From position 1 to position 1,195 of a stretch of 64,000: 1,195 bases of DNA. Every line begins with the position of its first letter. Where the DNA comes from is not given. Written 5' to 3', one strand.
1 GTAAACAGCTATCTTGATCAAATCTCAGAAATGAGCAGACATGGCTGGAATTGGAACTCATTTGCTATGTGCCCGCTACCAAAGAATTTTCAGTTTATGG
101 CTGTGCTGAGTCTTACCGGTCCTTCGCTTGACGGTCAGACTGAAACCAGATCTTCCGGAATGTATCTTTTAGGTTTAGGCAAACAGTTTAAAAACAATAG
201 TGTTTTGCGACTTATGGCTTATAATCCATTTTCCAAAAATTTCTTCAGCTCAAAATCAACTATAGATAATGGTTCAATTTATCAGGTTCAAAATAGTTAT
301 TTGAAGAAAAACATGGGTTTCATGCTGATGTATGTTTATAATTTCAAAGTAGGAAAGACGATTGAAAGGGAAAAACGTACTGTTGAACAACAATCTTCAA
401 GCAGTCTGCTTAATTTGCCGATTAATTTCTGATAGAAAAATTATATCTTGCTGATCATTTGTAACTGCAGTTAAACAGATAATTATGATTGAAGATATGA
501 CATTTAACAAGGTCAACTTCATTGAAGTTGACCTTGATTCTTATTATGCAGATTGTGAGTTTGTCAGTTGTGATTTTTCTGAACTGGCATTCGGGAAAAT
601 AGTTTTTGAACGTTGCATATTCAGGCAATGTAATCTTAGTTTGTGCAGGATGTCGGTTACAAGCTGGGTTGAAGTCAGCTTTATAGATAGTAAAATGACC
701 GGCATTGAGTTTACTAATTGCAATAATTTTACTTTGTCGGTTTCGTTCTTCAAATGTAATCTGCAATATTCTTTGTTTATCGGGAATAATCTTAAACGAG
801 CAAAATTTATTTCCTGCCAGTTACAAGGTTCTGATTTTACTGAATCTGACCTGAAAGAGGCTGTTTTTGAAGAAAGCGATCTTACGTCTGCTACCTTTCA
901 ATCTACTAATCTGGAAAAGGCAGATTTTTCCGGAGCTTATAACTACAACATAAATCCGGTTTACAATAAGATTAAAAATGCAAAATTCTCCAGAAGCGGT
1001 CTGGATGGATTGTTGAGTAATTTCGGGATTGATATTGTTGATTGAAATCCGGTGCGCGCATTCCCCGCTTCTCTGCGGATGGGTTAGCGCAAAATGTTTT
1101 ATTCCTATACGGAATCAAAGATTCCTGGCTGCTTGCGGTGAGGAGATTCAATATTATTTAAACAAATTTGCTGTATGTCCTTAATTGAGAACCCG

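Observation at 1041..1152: Dispersed GC-rich intergenic repeat family (about 110 nt) in 3' UTRs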

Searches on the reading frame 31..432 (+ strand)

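Call 12: search_protein_families(library=pfam, proteins=[window:31-432:+])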
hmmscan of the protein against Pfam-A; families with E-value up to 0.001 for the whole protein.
window:31-432:+ (133 aa): 1 family
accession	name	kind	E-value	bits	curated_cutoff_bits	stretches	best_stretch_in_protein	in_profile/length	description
PF14905.12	OMP_b-brl_3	-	1.9e-10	40.8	27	1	2-101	308-408/408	Outer membrane protein beta-barrel family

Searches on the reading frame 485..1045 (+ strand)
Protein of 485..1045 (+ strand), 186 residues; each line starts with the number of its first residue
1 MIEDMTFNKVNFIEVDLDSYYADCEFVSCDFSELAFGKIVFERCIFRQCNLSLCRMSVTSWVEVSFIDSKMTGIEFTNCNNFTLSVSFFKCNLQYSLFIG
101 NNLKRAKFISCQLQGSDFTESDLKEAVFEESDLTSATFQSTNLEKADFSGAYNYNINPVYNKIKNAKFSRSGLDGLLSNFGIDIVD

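Call 12: search_protein_families(library=pfam, proteins=[window:485-1045:+])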
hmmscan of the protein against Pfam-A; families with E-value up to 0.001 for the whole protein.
window:485-1045:+ (186 aa): 5 families
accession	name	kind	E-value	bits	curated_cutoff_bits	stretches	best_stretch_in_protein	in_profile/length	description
PF13599.13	Pentapeptide_4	-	2.3e-23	82.5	38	2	102-175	2-75/78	Pentapeptide repeat region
PF00805.28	Pentapeptide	-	6.6e-21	74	20.2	2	111-150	1-40/40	Pentapeptide repeats (8 copies)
PF13576.12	Pentapeptide_3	-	1.5e-09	38.4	27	1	114-150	2-40/48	Pentapeptide repeats (9 copies)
PF25296.1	Decapeptide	-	3.4e-06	27.3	45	1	102-149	16-63/74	Decapeptide repeat region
PF23894.2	LD_SV2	-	9.1e-06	26.4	29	0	63-118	39-92/92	SV2A/B/C luminal domain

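Call 17: find_encoding_contigs(protein=window:485-1045:+, flank=3000, max_places=10)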
Protein window:485-1045:+ (186 aa): 1 contig read that carries it; 1 place shown.
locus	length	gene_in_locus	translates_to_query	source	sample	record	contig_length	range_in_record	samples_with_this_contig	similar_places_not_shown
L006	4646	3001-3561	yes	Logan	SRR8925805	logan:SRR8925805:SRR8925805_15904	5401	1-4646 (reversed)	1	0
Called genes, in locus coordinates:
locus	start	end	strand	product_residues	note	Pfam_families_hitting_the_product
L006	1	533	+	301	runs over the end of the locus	PF19777:DUF6263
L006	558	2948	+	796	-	PF13620:CarboxypepD_reg (faint), PF00593:TonB_dep_Rec_b-barrel, PF14905:OMP_b-brl_3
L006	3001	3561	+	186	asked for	-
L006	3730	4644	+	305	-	?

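Call 102: find_homologous_proteins(query=window:485-1045:+, max_evalue=1e-30)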
Query window:485-1045:+ (186 aa): 12 proteins with E <= 1e-30 among 58 candidates.
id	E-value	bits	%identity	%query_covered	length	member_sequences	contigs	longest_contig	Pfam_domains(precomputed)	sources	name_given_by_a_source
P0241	8.3e-53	197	52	99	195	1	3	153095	PF13576.13,PF13599.14,PF00805.29,PF23894.3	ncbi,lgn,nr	ncbi:MAG: pentapeptide repeat-containing protein [Bacteroidales bacterium]|nr:pentapeptide repeat-co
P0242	8.4e-49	184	52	88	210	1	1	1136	PF13576.13,PF13599.14,PF00805.29,PF23894.3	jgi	jgi:uncharacterized protein YjbI with pentapeptide repeats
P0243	5.3e-46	175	61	70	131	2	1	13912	PF13576.13,PF13599.14,PF00805.29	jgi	-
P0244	7.0e-45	171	46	99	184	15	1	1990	PF13576.13,PF13599.14,PF00805.29,PF23894.3,PF25296.2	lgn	-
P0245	2.1e-38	150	44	98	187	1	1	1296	PF13576.13,PF13599.14,PF00805.29,PF23894.3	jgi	jgi:fluoroquinolone resistance protein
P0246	3.0e-37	146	43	98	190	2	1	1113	PF13576.13,PF13599.14,PF00805.29,PF23894.3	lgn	-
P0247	5.2e-37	146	44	96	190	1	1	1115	PF13576.13,PF13599.14,PF00805.29,PF23894.3,PF25296.2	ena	-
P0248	1.0e-36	145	43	90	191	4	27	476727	PF13576.13,PF13599.14,PF00805.29,PF23894.3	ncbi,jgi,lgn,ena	jgi:fluoroquinolone resistance protein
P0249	1.7e-36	144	43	99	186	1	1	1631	PF13576.13,PF13599.14,PF00805.29,PF23894.3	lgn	-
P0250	6.1e-35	139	43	89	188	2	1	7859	PF13576.13,PF13599.14,PF00805.29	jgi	jgi:fluoroquinolone resistance protein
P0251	4.9e-33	133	39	99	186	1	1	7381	PF13576.13,PF13599.14,PF00805.29,PF23894.3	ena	-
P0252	1.4e-31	128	40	98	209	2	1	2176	PF13576.13,PF13599.14,PF00805.29,PF23894.3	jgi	jgi:fluoroquinolone resistance protein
